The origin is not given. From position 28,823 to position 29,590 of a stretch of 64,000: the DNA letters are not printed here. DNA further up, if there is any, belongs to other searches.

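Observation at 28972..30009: Two uncharacterised genes (HEAT-like and TPR) translationally coupled inside the dsrABDN–dsrC operon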

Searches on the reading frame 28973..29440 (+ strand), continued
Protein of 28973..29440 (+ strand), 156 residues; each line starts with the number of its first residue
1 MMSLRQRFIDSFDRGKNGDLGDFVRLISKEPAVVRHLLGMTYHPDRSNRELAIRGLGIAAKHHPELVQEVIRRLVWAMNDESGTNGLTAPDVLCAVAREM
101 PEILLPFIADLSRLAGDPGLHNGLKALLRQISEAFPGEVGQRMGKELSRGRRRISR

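Call 50: find_encoding_contigs(protein=P0271, flank=9000, max_places=3)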
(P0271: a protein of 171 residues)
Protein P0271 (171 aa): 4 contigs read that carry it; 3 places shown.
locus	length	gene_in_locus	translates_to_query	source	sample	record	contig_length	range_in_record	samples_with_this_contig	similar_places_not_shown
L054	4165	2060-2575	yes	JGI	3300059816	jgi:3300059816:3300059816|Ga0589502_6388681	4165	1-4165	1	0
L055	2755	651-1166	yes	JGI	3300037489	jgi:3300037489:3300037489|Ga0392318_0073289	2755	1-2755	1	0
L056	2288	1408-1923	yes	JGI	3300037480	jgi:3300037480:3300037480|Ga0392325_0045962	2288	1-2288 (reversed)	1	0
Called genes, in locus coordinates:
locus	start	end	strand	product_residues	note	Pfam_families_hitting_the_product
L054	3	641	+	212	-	?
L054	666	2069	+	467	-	PF01656:CbiA, PF13500:AAA_26, PF07685:GATase_3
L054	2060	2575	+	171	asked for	-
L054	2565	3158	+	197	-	-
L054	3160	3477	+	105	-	PF04358:DsrC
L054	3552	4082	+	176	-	PF14361:RsbRD_N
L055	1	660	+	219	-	?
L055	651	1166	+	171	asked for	-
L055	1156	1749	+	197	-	PF13424:TPR_12 (weak), PF13431:TPR_17 (faint), PF14559:TPR_19 (faint), PF23914:TPR_CcmH_CycH (faint), PF13432:TPR_16 (faint), PF00515:TPR_1, PF07719:TPR_2 (weak), PF13414:TPR_11 (weak), +3 more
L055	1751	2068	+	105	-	PF04358:DsrC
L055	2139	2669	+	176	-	PF14361:RsbRD_N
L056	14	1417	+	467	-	PF01656:CbiA, PF13500:AAA_26, PF07685:GATase_3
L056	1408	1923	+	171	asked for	-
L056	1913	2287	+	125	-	?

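Call 51: find_encoding_contigs(protein=P0296, flank=8000, max_places=3)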
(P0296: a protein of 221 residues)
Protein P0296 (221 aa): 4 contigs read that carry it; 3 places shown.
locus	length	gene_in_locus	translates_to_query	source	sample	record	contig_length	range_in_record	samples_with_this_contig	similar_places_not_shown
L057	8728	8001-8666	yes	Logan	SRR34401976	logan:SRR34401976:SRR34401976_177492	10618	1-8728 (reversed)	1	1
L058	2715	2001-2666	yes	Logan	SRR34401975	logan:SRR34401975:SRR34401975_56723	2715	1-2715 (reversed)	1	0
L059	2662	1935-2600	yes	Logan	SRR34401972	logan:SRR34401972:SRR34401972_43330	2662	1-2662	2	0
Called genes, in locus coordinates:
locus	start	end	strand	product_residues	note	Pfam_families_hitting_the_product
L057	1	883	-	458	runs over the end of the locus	PF03063:Prismane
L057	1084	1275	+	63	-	PF12797:Fer4_2 (weak), PF00037:Fer4, PF12837:Fer4_6, PF13237:Fer4_10, PF13459:Fer4_15, PF14697:Fer4_21, PF13187:Fer4_9, PF12838:Fer4_7, +5 more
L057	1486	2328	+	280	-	-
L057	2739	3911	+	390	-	PF13433:Peripla_BP_5, PF13458:Peripla_BP_6, PF01094:ANF_receptor, PF13433:Peripla_BP_5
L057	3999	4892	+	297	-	PF02653:BPD_transp_2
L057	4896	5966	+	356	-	PF02653:BPD_transp_2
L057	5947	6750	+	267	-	PF00005:ABC_tran, PF12399:BCA_ABC_TP_C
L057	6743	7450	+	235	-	PF00005:ABC_tran, PF13304:AAA_21 (faint)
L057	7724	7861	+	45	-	-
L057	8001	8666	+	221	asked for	PF25767:ARM_TBCD_2nd (faint), PF02985:HEAT (faint), PF03130:HEAT_PBS (faint), PF13646:HEAT_2, PF13513:HEAT_EZ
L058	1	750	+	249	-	?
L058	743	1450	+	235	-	PF00005:ABC_tran, PF13304:AAA_21 (faint)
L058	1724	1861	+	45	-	-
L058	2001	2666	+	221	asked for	PF25767:ARM_TBCD_2nd (faint), PF02985:HEAT (faint), PF03130:HEAT_PBS (faint), PF13646:HEAT_2, PF13513:HEAT_EZ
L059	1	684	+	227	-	?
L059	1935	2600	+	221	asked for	PF25767:ARM_TBCD_2nd (faint), PF02985:HEAT (faint), PF03130:HEAT_PBS (faint), PF13646:HEAT_2, PF13513:HEAT_EZ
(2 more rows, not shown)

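Call 52: find_encoding_contigs(protein=P0299, flank=8000, max_places=3)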
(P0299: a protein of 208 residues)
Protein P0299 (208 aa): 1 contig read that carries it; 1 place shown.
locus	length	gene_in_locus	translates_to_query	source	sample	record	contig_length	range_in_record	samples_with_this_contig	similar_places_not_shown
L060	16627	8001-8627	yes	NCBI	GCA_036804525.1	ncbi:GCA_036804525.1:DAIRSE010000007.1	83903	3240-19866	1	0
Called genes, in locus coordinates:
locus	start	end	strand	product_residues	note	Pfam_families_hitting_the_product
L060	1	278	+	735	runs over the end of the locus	PF13426:PAS_9, PF00989:PAS, PF08448:PAS_4, PF13188:PAS_8, PF13426:PAS_9, PF08447:PAS_3, PF08448:PAS_4, PF13426:PAS_9, +7 more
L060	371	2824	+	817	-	PF05228:CHASE4, PF00672:HAMP, PF00989:PAS (weak), PF13188:PAS_8 (weak), PF13426:PAS_9, PF00990:GGDEF, PF13487:HD_5, PF01966:HD, +1 more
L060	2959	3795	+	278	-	-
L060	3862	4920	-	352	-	PF09992:NAGPA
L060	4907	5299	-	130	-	PF02181:FH2 (weak), PF15188:CCDC-167 (weak)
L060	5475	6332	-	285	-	PF05067:Mn_catalase (faint), PF00210:Ferritin, PF02915:Rubrerythrin, PF12902:Ferritin-like (weak)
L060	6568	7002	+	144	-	PF09537:DUF2383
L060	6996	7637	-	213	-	-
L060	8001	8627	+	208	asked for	PF01602:Adaptin_N (faint), PF02985:HEAT (faint), PF03130:HEAT_PBS (faint), PF13646:HEAT_2 (weak), PF13513:HEAT_EZ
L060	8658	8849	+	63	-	-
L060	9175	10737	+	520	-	PF00496:SBP_bac_5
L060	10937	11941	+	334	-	PF19300:BPD_transp_1_N, PF00528:BPD_transp_1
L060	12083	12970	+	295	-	PF12911:OppC_N, PF00528:BPD_transp_1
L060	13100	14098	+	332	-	PF00005:ABC_tran, PF13304:AAA_21 (weak), PF08352:oligo_HPY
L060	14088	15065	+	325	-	PF00005:ABC_tran, PF08352:oligo_HPY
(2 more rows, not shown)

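Call 63: find_homologous_proteins(query=P0296, max_evalue=0.00001)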
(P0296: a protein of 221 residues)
Query P0296 (221 aa): 46 proteins with E <= 0.00001 among 1018 candidates.
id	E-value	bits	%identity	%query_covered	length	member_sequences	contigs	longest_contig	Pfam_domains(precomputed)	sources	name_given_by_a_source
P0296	1.9e-139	480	100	100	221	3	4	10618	PF02985.29,PF03130.23,PF13513.13,PF13646.13,PF25767.2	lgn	-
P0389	2.2e-99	349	72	99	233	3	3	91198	PF02985.29,PF03130.23,PF13513.13,PF13646.13,PF25767.2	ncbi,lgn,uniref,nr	ncbi:HEAT-like repeat-containing protein [Desulforamulus putei DSM 12395]|uniref:HEAT-like repeat-co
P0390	1.3e-96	340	71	96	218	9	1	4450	PF02985.29,PF03130.23,PF13513.13,PF13646.13,PF25767.2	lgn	-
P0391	3.9e-84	300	66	97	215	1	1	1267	PF00514.30,PF02985.29,PF03130.23,PF13513.13,PF13646.13,PF25767.2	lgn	-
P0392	6.4e-84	299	65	93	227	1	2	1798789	PF02985.29,PF13513.13,PF13646.13,PF25767.2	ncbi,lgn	ncbi:hypothetical protein JCM39194_16890 [Desulfotomaculum varum]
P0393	1.5e-83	298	64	95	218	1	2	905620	PF03130.23,PF13513.13,PF13646.13,PF25767.2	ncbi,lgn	ncbi:hypothetical protein JCM14036_08670 [Desulfotomaculum defluvii]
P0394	1.9e-82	294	62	96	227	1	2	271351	PF02985.29,PF03130.23,PF13513.13,PF13646.13,PF25767.2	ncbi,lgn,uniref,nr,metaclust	ncbi:DVU0298 family protein [Desulforamulus hydrothermalis]|uniref:PBS lyase HEAT domain protein rep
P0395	1.9e-81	291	62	96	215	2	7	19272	PF02985.29,PF03130.23,PF13513.13,PF13646.13,PF25767.2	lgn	-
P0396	4.8e-81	289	63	96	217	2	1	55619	PF02985.29,PF03130.23,PF13513.13,PF13646.13,PF25767.2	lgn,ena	-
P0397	6.8e-81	289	62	96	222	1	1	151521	PF03130.23,PF13513.13,PF13646.13,PF25767.2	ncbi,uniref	ncbi:DVU0298 family protein [Desulfotomaculum sp. 1211_IL3151]|uniref:DVU0298 family protein n=1 Tax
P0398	1.7e-78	281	62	96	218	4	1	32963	PF02985.29,PF03130.23,PF13513.13,PF13646.13,PF25767.2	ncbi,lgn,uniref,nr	ncbi:HEAT-like repeat-containing protein [Desulforamulus aeronauticus DSM 10349]|uniref:HEAT-like re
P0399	3.7e-78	280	60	97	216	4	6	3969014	PF00514.30,PF03130.23,PF13513.13,PF13646.13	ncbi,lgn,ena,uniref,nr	ncbi:PBS lyase HEAT domain protein repeat-containing protein [Desulforamulus ruminis DSM 2154]|unire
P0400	4.3e-78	280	59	98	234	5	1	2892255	PF03130.23,PF13513.13,PF13646.13,PF25767.2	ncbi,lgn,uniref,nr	ncbi:PBS lyase HEAT domain protein repeat-containing protein [Desulfotomaculum nigrificans CO-1-SRB]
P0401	4.6e-78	280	63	95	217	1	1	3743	PF03130.23,PF13513.13,PF13646.13,PF25767.2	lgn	-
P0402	3.7e-77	277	60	95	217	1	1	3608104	PF13513.13,PF13646.13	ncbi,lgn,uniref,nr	ncbi:HEAT domain containing protein [Desulforamulus reducens MI-1]|uniref:HEAT domain containing pro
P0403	6.9e-77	276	60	96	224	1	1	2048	PF00514.30,PF02985.29,PF03130.23,PF13513.13,PF13646.13,PF25767.2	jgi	-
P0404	8.3e-77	276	60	97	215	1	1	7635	PF03130.23,PF13513.13,PF13646.13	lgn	-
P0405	3.2e-76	274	62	92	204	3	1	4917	PF03130.23,PF13513.13,PF13646.13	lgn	-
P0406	1.3e-75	272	57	97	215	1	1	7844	PF00514.30,PF03130.23,PF13513.13,PF13646.13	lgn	-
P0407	7.3e-75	269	57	98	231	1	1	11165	PF03130.23,PF13513.13,PF13646.13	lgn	-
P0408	5.2e-71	257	59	96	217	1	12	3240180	PF02985.29,PF03130.23,PF13513.13,PF13646.13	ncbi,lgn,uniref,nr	ncbi:DVU0298 family protein [Desulforamulus ferrireducens]|uniref:PBS lyase n=1 Tax=Desulforamulus f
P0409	9.9e-70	252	58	97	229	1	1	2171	PF02985.29,PF03130.23,PF13513.13,PF13646.13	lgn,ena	-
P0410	2.6e-65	238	53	97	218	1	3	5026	PF02985.29,PF03130.23,PF13513.13,PF13646.13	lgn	-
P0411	1.0e-49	187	59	71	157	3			PF03130.23,PF13513.13,PF13646.13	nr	nr:DVU0298 family protein [Desulforamulus aquiferis]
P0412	5.6e-44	168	44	97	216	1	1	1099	PF02985.29,PF13513.13,PF13646.13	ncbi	-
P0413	1.3e-36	144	40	95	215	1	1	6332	PF13513.13,PF13646.13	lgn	-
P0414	3.1e-32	130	38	93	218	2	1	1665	PF13646.13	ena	-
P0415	5.0e-32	129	39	92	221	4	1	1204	PF13513.13,PF13646.13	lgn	-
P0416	6.1e-32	129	39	91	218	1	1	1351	PF13646.13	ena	-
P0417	1.2e-31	128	36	96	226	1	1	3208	PF02985.29,PF13513.13,PF13646.13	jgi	jgi:HEAT repeat protein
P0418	2.4e-26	111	36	82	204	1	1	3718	PF13513.13,PF13646.13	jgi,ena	-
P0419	4.4e-26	110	34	95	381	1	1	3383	PF13513.13,PF13646.13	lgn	-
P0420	2.2e-25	108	35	94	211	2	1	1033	PF13513.13,PF13646.13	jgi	jgi:HEAT repeat protein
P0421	9.4e-25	106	38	77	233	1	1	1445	PF02985.29,PF13513.13,PF13646.13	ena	-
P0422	1.4e-24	105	34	95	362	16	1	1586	PF13513.13,PF13646.13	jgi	jgi:hypothetical protein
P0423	3.2e-23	101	36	77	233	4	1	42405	PF13513.13,PF13646.13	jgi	-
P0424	3.6e-23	100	34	96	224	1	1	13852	PF13513.13,PF13646.13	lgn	-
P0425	8.7e-23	99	33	97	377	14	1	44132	PF13513.13,PF13646.13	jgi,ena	jgi:hypothetical protein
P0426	2.0e-22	98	32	96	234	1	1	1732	PF13513.13,PF13646.13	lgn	-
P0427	4.2e-22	97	36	83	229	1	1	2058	PF13513.13,PF13646.13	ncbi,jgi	-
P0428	3.1e-20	91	33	95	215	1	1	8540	PF00514.30,PF02985.29,PF13513.13,PF13646.13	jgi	-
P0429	6.5e-19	86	33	95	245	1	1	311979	PF13513.13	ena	-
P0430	3.2e-18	84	32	95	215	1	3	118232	PF00514.30,PF02985.29,PF13513.13,PF13646.13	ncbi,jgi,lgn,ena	-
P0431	1.5e-17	82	34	97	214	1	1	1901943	PF02985.29,PF13513.13,PF13646.13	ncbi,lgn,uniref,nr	ncbi:DVU0298 family protein [Archaeoglobus veneficus]|uniref:HEAT repeat domain-containing protein n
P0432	2.9e-11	61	26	57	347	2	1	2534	PF00514.30,PF02985.29,PF03130.23,PF13513.13,PF13646.13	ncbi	-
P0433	8.5e-8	50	46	40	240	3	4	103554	PF00514.30,PF02985.29,PF03130.23,PF13513.13,PF13646.13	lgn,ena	-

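Call 64: find_encoding_contigs(protein=P0431, flank=8000, max_places=1)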
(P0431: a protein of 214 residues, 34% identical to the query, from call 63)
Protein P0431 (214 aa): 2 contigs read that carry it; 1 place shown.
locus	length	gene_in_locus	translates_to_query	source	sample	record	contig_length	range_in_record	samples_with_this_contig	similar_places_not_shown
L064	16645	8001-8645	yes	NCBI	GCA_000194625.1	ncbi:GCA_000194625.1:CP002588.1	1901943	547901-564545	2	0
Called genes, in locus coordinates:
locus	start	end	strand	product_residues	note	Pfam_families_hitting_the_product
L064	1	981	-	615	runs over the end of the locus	PF00122:E1-E2_ATPase, PF00702:Hydrolase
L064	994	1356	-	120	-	PF01022:HTH_5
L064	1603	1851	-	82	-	PF18505:DUF5619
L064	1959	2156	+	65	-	PF00210:Ferritin, PF02915:Rubrerythrin (weak)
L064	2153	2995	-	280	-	-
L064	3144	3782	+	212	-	PF13610:DDE_Tnp_IS240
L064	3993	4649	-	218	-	PF01022:HTH_5, PF09339:HTH_IclR (weak), PF12840:HTH_20, PF13412:HTH_24 (weak), PF21476:PF0610-like_N (weak), PF02830:V4R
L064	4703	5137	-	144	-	PF02915:Rubrerythrin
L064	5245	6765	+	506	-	PF01654:Cyt_bd_oxida_I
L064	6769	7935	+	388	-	PF01654:Cyt_bd_oxida_I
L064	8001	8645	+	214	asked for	PF02985:HEAT (faint), PF13646:HEAT_2 (weak), PF13513:HEAT_EZ (weak)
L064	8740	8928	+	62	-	PF12802:MarR_2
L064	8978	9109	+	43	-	-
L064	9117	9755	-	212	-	PF13610:DDE_Tnp_IS240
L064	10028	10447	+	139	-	PF19851:DUF6326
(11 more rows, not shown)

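Call 65: find_encoding_contigs(protein=P0402, flank=8000, max_places=1)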
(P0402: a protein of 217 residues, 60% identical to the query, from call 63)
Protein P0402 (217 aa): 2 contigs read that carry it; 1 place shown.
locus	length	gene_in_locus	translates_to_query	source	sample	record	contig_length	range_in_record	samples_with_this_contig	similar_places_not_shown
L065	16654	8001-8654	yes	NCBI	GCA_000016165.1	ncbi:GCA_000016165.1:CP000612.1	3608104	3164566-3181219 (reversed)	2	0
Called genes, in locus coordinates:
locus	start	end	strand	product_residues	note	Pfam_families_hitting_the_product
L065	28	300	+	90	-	PF12838:Fer4_7 (weak), PF00037:Fer4, PF12837:Fer4_6, PF13237:Fer4_10, PF13459:Fer4_15, PF14697:Fer4_21, PF12838:Fer4_7, PF13187:Fer4_9, +4 more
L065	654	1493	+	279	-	-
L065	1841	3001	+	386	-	PF13433:Peripla_BP_5, PF13458:Peripla_BP_6, PF01094:ANF_receptor, PF13433:Peripla_BP_5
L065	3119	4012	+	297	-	PF02653:BPD_transp_2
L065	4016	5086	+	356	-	PF02653:BPD_transp_2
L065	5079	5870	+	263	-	PF00005:ABC_tran, PF12399:BCA_ABC_TP_C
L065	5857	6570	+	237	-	PF00005:ABC_tran, PF13304:AAA_21 (faint)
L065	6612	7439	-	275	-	PF17284:Spermine_synt_N, PF01564:Spermine_synth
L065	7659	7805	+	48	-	-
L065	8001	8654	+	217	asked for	PF13646:HEAT_2, PF13513:HEAT_EZ (weak)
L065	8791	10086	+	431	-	PF25954:Beta-barrel_RND_2 (faint), PF25990:Beta-barrel_YknX, PF25989:YknX_C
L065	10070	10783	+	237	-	PF00005:ABC_tran, PF13304:AAA_21 (faint)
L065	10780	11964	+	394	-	PF12704:MacB_PCD, PF02687:FtsX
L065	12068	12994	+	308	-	PF00892:EamA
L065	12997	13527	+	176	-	PF01035:DNA_binding_1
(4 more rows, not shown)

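Call 69: search_solved_structures(query=A1, max_evalue=1)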
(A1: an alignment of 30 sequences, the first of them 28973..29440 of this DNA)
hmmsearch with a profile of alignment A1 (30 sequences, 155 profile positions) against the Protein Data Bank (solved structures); distinct sequences matched with E-value up to 1: 19.
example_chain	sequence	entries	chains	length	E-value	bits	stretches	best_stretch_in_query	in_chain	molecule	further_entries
4rzp_A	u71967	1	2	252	1.3e-09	41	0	14-67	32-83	Engineered Protein OR366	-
4rv1_A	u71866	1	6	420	1.7e-08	37.4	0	22-67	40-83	Engineered Protein OR497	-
9sah_A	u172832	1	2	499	1.4e-07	34.4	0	26-54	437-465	E4-NB2 synthetic fusion protein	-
2db0_A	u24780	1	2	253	2e-06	30.7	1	64-139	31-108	253aa long hypothetical protein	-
4hxt_A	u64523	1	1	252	4.7e-05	26.3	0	26-67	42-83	De Novo Protein OR329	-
9ijj_AA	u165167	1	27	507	0.0015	21.4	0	28-67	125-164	Sperm-associated antigen 6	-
4xl5_C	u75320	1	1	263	0.0017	21.2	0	26-95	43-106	bGFP-A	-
7n6g_0A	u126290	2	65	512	0.0019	21.1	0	26-67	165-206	PF16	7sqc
6gwc_C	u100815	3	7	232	0.0067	19.3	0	28-56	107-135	iE5 ALPHAREP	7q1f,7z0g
6xh5_A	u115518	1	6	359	0.023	17.6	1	25-131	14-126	helical fusion design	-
6gx7_E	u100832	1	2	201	0.027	17.3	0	26-92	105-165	iiiA5 ALPHAREP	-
8aw4_A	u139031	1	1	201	0.055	16.3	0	25-53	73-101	ALPHAREP bB-E3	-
4zv6_A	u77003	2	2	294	0.081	15.8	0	26-53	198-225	AlphaRep-7 | alpha-Rep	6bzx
8vvy_C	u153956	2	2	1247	0.12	15.3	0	100-139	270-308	Cullin-associated NEDD8-dissociated protein 2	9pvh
5dcq_A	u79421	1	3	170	0.43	13.4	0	26-53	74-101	artificial repeat proteins (alphaREP3)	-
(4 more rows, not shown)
